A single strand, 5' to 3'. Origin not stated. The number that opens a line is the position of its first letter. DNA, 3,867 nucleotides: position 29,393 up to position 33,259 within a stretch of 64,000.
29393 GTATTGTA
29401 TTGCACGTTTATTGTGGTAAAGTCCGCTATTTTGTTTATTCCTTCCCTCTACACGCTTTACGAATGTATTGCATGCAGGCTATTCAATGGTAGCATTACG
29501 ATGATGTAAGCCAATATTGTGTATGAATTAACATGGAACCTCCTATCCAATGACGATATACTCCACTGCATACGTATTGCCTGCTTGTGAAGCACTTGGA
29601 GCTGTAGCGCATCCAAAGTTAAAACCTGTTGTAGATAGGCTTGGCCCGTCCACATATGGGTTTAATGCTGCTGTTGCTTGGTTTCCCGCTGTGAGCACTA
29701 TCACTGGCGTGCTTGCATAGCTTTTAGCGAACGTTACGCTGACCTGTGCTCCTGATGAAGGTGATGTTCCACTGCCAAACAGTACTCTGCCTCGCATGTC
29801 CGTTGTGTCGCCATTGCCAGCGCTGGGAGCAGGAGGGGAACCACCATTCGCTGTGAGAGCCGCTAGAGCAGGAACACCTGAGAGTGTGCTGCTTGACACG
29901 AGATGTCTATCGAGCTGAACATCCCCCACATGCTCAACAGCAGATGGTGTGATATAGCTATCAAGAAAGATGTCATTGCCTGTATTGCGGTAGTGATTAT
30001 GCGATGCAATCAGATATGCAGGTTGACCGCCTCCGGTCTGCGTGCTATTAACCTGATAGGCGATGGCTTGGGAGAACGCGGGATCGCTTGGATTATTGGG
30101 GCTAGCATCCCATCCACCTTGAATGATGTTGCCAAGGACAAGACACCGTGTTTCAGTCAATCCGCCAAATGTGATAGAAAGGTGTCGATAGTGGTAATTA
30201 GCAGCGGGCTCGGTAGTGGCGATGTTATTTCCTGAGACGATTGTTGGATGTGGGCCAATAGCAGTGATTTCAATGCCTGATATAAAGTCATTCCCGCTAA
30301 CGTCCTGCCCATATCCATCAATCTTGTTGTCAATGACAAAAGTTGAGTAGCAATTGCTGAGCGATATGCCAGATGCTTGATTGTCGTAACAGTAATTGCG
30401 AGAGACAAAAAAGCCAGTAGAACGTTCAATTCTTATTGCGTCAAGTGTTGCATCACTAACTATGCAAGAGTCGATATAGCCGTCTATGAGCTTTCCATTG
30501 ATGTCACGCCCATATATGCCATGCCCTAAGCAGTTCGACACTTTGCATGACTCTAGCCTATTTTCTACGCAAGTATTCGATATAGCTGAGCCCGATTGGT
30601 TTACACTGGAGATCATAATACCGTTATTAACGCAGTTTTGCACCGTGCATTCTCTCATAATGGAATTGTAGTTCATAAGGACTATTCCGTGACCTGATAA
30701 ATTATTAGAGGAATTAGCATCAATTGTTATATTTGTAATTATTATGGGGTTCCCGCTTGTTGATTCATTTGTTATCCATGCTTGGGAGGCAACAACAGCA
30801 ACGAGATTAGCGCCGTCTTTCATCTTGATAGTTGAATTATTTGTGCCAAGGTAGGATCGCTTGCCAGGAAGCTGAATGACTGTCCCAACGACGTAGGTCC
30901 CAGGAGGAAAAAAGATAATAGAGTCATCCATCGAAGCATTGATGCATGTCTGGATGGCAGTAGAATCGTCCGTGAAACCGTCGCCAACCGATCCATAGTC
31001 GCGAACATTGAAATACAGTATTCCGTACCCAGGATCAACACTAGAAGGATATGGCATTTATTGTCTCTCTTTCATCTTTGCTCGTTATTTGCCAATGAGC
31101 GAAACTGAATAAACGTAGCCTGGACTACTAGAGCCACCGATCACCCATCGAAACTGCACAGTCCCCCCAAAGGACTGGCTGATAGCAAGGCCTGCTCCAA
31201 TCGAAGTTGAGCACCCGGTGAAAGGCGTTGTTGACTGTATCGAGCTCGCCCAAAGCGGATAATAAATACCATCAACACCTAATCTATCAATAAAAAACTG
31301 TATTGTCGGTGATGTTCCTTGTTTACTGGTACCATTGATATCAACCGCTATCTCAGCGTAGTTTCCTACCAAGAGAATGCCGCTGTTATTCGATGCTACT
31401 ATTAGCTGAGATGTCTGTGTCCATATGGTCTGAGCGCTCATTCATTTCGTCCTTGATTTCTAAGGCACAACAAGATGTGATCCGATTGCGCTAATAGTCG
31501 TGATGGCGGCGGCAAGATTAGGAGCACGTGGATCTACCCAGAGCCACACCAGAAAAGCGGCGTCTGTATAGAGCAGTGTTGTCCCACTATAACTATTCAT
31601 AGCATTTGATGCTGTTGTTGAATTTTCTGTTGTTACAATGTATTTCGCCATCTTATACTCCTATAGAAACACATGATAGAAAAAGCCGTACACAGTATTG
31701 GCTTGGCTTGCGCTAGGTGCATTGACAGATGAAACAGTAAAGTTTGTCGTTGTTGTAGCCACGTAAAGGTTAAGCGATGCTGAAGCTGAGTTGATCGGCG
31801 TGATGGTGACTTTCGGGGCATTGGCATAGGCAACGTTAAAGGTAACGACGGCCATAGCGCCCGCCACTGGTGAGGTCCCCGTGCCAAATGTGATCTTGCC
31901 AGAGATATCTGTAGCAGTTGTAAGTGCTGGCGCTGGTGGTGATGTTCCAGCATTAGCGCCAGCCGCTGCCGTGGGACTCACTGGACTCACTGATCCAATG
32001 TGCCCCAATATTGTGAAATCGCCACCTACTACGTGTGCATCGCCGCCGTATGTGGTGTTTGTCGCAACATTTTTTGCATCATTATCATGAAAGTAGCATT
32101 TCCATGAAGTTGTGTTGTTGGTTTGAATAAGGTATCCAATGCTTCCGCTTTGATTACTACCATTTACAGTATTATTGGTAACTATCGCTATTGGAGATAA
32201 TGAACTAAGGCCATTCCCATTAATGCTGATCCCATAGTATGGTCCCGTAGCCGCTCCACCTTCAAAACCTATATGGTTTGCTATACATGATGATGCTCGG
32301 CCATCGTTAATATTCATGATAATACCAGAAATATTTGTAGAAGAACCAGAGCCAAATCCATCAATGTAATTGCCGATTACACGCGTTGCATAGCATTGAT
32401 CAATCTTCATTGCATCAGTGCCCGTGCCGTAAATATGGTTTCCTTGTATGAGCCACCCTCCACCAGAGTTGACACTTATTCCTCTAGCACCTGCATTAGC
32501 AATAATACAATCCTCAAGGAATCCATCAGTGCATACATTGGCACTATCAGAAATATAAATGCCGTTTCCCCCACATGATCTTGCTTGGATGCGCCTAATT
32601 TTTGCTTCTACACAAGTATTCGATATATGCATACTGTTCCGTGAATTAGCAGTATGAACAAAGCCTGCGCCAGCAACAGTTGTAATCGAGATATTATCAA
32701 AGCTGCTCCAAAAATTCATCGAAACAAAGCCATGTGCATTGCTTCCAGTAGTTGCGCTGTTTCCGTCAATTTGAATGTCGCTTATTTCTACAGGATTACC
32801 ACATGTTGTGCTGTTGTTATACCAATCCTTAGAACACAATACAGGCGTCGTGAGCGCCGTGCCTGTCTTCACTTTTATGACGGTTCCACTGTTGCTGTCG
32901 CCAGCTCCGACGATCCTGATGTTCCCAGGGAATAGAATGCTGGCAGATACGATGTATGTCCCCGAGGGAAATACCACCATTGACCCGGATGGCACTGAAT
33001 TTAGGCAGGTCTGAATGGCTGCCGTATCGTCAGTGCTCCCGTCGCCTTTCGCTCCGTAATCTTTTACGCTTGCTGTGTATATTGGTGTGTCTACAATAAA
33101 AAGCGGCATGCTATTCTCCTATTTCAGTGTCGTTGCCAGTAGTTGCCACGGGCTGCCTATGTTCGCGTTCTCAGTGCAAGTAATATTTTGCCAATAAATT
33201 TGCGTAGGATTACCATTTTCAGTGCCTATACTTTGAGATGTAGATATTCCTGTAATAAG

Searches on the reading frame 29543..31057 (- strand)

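Call 11: search_protein_families(library=phrogs, proteins=[window:29543-31057:-], max_evalue=0.001)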
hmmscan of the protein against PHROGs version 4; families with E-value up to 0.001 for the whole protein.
window:29543-31057:- (504 aa): 8 families
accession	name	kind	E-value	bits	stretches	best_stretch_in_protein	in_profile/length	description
phrog_15455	-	tail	2.9e-11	43.6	1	13-344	145-453/652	tail fiber protein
phrog_2234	-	tail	3.5e-09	36.8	1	15-148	185-325/757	tail spike protein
phrog_13893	-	tail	7.7e-08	32.1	1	17-92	199-261/648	tail protein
phrog_18522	-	tail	2.3e-07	30.5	1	17-132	175-291/612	tail protein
phrog_13144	-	unknown function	1.6e-06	28.2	1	17-100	69-154/464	-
phrog_14558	-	tail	1.8e-05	24.2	1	15-254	104-349/740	tail spike protein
phrog_17212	-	connector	6.8e-05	22.5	0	15-65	141-193/631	pre-neck appendage protein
phrog_31122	-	tail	0.00047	19.3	1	17-67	234-281/832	baseplate protein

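Call 85: search_protein_families(library=pfam, proteins=[window:29543-31057:-], max_evalue=0.01)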
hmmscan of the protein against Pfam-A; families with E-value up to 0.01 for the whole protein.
window:29543-31057:- (504 aa): 3 families
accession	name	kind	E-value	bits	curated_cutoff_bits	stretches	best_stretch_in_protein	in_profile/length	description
PF12708.12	Pect-lyase_RHGA_epim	-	3.2e-13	50.4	27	1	15-233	1-192/213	Rhamnogalacturonase A/epimerase, pectate lyase-like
PF13229.12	Beta_helix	-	1.6e-09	38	25.9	1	164-283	8-114/158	Right handed beta helix region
PF05048.19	NosD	-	0.0062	16.4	23.6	0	95-246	29-169/212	Periplasmic copper-binding protein (NosD)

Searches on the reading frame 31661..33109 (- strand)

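Call 11: search_protein_families(library=phrogs, proteins=[window:31661-33109:-], max_evalue=0.001)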
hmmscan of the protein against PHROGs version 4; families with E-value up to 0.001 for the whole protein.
window:31661-33109:- (482 aa): 8 families
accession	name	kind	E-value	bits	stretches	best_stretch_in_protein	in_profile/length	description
phrog_18522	-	tail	1.6e-12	47.6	1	13-177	174-327/612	tail protein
phrog_7458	-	tail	1.5e-10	41.1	1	11-85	121-198/732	tail spike protein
phrog_2234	-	tail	4.9e-10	39.7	1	14-67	187-242/757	tail spike protein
phrog_20231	-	tail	9.3e-10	38.7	1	13-100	174-261/691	tail protein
phrog_13144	-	unknown function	2e-08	34.5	1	13-79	68-133/464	-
phrog_14558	-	tail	6.2e-08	32.4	1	11-71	103-165/740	tail spike protein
phrog_31122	-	tail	5.4e-06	25.8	1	15-80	235-294/832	baseplate protein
phrog_15455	-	tail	8.9e-05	22.1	1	14-347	149-432/652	tail fiber protein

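Call 85: search_protein_families(library=pfam, proteins=[window:31661-33109:-], max_evalue=0.01)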
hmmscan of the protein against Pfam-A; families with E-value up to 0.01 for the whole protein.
window:31661-33109:- (482 aa): 3 families
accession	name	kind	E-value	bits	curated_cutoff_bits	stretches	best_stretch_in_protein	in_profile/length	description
PF12708.12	Pect-lyase_RHGA_epim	-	3.1e-19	70.1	27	1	14-231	3-188/213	Rhamnogalacturonase A/epimerase, pectate lyase-like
PF13229.12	Beta_helix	-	3.3e-06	27.2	25.9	1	163-344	6-157/158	Right handed beta helix region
PF12218.14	End_N_terminal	-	0.0003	20.9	26.3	1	20-55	1-36/67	N terminal extension of bacteriophage endosialidase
